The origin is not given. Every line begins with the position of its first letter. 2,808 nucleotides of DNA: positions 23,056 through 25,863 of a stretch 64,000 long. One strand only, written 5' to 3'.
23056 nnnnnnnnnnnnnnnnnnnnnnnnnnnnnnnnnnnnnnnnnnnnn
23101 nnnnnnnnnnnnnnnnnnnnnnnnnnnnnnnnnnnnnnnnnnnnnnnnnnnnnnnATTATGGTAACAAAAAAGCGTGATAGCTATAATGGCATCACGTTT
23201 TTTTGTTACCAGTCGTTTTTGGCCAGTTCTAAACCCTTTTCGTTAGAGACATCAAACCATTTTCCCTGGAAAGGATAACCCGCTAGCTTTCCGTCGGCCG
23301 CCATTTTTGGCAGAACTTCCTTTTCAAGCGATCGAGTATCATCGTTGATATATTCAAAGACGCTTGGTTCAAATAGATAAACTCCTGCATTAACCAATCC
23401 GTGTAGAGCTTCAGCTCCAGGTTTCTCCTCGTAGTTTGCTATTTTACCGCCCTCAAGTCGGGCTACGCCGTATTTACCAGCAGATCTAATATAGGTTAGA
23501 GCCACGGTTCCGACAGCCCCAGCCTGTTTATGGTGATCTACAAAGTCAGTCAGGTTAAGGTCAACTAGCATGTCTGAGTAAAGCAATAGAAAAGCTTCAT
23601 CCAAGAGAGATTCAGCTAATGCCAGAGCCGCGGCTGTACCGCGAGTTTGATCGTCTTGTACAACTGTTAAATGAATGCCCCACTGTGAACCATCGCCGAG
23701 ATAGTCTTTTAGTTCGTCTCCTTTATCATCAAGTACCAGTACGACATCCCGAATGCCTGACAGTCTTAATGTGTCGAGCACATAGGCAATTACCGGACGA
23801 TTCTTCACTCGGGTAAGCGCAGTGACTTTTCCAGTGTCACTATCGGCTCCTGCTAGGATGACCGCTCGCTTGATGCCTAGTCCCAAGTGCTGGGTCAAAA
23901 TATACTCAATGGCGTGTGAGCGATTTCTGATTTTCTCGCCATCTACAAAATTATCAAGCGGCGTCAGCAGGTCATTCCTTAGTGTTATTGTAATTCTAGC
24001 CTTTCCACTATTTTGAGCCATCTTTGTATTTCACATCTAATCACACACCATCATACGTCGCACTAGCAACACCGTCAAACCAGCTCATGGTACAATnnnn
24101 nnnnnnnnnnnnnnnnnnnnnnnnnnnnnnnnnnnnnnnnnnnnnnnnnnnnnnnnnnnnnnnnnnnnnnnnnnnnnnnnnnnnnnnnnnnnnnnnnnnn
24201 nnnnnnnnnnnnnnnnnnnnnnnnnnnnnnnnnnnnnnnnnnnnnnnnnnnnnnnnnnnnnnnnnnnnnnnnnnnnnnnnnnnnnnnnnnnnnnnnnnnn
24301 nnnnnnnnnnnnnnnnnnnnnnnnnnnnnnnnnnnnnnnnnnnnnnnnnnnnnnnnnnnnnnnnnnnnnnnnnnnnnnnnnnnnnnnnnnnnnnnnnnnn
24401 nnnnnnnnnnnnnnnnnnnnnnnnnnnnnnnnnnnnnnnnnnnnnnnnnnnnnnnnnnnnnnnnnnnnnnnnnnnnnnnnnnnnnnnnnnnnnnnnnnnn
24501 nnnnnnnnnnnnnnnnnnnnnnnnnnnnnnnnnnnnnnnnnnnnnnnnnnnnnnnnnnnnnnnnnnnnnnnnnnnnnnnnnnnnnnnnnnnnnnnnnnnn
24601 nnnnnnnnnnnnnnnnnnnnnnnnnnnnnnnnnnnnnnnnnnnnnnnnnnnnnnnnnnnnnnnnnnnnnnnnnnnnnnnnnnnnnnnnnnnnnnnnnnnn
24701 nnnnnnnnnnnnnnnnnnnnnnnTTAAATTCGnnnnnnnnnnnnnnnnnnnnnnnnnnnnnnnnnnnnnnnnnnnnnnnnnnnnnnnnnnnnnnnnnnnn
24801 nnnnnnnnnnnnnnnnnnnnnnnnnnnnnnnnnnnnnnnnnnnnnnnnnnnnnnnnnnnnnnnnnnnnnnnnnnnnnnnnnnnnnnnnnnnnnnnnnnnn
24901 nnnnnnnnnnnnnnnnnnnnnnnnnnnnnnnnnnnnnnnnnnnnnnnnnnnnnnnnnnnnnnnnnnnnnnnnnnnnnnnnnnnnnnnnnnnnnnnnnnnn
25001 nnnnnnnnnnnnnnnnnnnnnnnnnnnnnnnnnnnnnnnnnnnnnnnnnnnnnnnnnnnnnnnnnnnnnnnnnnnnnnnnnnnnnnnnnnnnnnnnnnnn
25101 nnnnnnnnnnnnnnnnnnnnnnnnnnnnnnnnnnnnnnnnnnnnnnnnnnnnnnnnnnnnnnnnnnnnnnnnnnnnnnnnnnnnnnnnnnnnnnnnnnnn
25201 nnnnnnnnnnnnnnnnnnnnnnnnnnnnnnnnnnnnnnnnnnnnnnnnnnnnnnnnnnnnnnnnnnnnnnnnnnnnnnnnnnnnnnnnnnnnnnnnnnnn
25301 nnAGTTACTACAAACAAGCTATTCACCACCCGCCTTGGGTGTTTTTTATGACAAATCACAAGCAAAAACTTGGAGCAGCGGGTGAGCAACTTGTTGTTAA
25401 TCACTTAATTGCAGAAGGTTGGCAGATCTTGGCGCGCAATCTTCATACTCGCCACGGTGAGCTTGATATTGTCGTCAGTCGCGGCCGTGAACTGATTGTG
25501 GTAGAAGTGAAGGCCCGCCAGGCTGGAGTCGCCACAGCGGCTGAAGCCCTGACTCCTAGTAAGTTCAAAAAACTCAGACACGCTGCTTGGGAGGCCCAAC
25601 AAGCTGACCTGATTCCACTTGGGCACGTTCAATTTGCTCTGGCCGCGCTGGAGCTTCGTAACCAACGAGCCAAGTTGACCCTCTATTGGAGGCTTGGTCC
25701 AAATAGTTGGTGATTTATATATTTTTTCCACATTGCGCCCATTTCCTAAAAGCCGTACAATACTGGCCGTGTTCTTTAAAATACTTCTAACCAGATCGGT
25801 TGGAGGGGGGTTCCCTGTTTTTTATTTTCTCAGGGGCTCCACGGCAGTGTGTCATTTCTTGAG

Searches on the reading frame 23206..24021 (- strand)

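Call 62: search_protein_families(library=pfam, proteins=[window:23206-24021:-], max_evalue=0.001)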
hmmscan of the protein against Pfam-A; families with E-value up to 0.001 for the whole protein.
window:23206-24021:- (271 aa): 3 families
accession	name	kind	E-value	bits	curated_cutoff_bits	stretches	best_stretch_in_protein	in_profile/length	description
PF00483.29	NTP_transferase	-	9.5e-32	110.9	21.2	1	72-263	28-234/245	Nucleotidyl transferase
PF12804.13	NTP_transf_3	-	1.4e-06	29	27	1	53-152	1-97/160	MobA-like NTP transferase domain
PF13704.12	Glyco_tranf_2_4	-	0.00047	21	27.5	0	32-63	1-32/98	Glycosyl transferase family 2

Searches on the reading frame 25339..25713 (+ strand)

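Call 72: search_protein_families(library=pfam, proteins=[window:25339-25713:+], max_evalue=0.0001)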
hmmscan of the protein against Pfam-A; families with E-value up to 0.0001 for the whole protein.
window:25339-25713:+ (124 aa): 3 families
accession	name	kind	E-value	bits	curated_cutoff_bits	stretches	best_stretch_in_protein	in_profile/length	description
PF02021.23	UPF0102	-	5.1e-18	65.7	23.6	1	15-83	1-66/80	Uncharacterised protein family UPF0102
PF13635.12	DUF4143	-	1.3e-05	25.4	28.1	1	7-59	103-159/160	Domain of unknown function (DUF4143)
PF01939.22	NucS_C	-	5.2e-05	23.7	24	1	21-66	13-59/124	Endonuclease NucS C-terminal domain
